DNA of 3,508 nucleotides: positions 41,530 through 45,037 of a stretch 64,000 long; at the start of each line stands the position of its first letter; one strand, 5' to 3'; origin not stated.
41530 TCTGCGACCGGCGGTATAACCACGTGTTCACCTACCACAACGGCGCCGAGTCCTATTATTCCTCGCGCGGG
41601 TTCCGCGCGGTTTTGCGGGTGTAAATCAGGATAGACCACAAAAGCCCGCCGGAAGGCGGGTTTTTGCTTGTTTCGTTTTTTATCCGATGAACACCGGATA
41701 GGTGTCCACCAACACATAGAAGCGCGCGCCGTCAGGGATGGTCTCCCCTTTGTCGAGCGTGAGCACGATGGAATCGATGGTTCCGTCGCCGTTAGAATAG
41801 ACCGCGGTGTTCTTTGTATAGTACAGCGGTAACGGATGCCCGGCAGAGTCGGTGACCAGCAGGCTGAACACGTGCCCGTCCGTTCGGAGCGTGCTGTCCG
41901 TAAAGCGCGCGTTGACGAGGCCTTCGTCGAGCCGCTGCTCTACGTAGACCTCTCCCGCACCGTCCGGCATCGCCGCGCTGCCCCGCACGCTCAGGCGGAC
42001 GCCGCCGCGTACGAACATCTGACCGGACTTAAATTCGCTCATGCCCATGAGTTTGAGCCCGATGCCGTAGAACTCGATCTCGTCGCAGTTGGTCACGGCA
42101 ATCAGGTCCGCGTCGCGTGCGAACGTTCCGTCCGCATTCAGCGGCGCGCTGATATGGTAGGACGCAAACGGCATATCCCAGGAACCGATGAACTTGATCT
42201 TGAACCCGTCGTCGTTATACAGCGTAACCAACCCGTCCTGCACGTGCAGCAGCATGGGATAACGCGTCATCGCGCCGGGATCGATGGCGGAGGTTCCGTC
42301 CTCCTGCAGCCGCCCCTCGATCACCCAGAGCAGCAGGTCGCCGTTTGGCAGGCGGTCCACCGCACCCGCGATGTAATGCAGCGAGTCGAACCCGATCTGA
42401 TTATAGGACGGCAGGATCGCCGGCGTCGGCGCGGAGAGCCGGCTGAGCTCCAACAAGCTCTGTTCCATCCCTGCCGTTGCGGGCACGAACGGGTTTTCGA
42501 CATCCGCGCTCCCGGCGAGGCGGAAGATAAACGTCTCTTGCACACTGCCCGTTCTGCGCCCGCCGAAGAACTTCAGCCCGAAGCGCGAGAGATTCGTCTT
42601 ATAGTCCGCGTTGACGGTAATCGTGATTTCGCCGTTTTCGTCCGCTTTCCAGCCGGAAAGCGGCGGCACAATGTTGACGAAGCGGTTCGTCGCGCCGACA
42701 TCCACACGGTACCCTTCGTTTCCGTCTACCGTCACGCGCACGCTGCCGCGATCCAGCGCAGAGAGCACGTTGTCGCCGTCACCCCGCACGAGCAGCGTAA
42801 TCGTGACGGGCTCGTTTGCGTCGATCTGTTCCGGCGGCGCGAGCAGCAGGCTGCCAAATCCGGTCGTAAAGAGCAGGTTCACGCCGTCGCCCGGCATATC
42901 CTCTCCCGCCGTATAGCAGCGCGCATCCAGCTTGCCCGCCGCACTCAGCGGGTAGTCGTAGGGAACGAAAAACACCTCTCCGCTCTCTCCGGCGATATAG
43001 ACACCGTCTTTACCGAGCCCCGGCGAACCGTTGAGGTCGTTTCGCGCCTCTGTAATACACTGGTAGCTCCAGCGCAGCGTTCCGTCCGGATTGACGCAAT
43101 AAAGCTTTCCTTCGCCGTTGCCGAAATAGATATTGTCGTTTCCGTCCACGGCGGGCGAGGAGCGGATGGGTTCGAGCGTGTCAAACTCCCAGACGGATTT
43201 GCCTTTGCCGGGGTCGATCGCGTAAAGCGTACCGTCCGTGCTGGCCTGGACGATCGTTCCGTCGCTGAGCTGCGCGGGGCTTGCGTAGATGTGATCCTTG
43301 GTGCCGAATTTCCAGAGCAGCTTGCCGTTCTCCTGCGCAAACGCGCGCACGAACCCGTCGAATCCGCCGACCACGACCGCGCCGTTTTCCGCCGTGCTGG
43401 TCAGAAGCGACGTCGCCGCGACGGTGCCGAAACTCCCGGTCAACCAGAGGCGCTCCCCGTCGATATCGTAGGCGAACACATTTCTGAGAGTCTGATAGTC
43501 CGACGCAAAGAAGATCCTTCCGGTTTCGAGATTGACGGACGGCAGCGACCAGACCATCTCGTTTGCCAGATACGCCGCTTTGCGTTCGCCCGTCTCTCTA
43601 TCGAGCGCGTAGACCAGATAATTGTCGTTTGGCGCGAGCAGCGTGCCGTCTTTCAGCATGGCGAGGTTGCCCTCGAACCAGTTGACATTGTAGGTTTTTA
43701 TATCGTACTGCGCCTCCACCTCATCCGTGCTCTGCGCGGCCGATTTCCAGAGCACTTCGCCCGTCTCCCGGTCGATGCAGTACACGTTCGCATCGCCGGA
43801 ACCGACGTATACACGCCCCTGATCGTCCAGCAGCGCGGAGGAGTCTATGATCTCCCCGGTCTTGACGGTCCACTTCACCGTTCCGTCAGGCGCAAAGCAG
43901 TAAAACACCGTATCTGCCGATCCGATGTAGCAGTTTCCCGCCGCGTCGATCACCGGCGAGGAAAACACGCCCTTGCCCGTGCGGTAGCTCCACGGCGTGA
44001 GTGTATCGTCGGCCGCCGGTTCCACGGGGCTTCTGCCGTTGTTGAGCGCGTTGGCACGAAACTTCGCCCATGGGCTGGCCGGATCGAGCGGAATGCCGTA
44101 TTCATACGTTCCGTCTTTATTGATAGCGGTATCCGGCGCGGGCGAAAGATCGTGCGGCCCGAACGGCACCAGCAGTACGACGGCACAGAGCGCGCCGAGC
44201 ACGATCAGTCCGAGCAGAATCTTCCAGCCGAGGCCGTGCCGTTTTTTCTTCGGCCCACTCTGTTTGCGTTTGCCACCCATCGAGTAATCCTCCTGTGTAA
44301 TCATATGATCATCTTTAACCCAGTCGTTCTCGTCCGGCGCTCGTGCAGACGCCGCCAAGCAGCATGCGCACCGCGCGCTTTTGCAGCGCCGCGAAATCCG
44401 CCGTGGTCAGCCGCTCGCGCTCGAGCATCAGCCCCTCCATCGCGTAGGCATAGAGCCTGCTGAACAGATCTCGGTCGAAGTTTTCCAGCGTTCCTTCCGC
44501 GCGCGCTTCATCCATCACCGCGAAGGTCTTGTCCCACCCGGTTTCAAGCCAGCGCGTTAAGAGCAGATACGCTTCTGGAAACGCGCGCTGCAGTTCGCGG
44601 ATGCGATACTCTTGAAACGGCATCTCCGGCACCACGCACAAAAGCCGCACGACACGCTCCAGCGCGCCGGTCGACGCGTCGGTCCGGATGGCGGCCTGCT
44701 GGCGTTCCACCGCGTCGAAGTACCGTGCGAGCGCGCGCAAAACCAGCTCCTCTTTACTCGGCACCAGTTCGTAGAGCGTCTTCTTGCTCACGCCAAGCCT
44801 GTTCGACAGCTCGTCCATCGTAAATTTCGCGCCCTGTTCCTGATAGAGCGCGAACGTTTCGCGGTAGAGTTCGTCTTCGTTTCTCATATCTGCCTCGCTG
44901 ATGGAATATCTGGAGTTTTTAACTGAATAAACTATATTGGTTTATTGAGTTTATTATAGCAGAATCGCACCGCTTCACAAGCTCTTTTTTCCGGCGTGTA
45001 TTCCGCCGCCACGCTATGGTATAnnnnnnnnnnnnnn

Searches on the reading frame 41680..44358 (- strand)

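Call 76: search_protein_families(library=pfam, proteins=[window:41680-44358:-])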
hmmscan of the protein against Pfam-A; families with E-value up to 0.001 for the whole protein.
window:41680-44358:- (892 aa): 4 families
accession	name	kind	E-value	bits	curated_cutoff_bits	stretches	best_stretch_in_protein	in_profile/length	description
PF13570.13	Beta-prop_ACSF4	-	3.7e-43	148.6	133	2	248-437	72-256/329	Beta-alanine-activating enzyme, beta-propeller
PF13360.13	PQQ_2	-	3.1e-29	102.7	27.6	2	294-462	5-181/233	Outer membrane protein assembly factor BamB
PF25292.1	Beta-prop_CGLA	-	9.7e-12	45.4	26.8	1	405-433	42-70/316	Lambda-carrageenase beta-propeller domain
PF01011.28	PQQ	-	4.9e-10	39.2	26.7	1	180-353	57-208/595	Glucose/ethanol/alcohol dehydrogenase, beta-propeller domain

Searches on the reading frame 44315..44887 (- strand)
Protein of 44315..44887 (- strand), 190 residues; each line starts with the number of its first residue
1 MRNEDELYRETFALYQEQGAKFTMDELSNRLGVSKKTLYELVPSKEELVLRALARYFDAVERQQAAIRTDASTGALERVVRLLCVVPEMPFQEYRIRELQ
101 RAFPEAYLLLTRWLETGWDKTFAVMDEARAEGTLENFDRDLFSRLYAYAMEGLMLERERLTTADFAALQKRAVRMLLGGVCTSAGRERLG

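Call 76: search_protein_families(library=pfam, proteins=[window:44315-44887:-])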
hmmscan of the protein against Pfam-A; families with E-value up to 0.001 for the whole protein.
window:44315-44887:- (190 aa): 1 family
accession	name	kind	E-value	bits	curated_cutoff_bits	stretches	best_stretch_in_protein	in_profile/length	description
PF00440.29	TetR_N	-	9.1e-07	29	24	1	10-51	4-46/47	Bacterial regulatory proteins, tetR family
